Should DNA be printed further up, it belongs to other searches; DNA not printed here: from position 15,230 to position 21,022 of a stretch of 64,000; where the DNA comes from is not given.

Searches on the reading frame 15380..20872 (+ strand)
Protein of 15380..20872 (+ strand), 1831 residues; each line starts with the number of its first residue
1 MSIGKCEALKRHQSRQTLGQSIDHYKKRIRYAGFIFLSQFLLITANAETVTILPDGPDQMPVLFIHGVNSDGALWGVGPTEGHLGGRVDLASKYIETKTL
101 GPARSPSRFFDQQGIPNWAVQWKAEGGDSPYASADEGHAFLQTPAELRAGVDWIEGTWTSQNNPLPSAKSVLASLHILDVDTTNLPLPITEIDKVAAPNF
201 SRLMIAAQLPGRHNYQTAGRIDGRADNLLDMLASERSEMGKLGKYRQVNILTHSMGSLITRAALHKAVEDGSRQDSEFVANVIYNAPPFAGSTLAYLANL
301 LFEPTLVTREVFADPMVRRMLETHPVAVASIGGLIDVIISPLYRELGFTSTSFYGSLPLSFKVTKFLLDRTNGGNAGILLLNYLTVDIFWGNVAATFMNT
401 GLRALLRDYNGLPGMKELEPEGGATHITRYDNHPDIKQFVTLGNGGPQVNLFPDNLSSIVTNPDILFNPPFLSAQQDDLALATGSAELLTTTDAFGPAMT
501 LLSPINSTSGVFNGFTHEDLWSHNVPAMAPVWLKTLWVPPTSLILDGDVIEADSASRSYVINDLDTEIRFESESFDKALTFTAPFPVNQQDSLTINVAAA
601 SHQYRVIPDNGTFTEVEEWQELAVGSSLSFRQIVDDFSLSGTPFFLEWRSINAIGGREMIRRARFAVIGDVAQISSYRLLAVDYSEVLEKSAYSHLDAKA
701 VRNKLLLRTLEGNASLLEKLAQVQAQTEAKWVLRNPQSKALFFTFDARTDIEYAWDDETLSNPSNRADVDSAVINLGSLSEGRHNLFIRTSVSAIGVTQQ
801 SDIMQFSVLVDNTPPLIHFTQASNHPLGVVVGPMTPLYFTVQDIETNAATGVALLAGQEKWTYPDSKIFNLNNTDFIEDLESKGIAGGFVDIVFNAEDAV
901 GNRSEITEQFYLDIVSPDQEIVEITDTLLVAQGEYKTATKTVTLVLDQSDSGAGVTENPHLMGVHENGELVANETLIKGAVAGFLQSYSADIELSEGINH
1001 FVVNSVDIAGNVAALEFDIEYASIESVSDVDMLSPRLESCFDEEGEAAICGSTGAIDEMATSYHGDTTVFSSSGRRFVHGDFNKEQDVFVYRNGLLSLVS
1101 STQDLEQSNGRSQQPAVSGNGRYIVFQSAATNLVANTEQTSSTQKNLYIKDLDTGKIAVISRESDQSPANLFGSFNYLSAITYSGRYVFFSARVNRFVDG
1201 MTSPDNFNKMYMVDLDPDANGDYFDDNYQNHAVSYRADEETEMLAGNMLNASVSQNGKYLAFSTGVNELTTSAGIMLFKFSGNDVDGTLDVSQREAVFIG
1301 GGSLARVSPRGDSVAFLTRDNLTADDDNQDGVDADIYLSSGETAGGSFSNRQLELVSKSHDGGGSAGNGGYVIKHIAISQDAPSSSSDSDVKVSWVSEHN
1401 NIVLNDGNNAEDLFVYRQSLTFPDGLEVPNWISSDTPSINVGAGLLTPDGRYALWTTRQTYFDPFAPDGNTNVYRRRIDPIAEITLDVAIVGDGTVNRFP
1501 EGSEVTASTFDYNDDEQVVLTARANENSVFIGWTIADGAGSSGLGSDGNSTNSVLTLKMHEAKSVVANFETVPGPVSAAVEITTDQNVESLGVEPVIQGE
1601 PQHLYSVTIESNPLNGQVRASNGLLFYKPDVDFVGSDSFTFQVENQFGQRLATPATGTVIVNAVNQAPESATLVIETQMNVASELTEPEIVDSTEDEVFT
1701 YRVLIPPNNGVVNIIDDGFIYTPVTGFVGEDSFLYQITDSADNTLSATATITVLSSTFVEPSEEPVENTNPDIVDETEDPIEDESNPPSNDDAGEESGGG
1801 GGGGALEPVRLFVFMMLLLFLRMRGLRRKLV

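Call 54: search_protein_families(library=pfam, proteins=[window:15380-20872:+], max_evalue=0.00001)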
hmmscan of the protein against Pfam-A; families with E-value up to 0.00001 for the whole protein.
window:15380-20872:+ (1831 aa): 3 families
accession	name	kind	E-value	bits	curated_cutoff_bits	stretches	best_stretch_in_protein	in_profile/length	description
PF17963.7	Big_9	-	2e-11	45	23.6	1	1691-1752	28-89/89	Bacterial Ig domain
PF17892.7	Cadherin_5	-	7.3e-08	32.6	26.5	0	1690-1753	33-97/98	Cadherin-like domain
PF18998.6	Flg_new_2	-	8.5e-06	26.1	23.6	0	1502-1572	10-72/73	Divergent InlB B-repeat domain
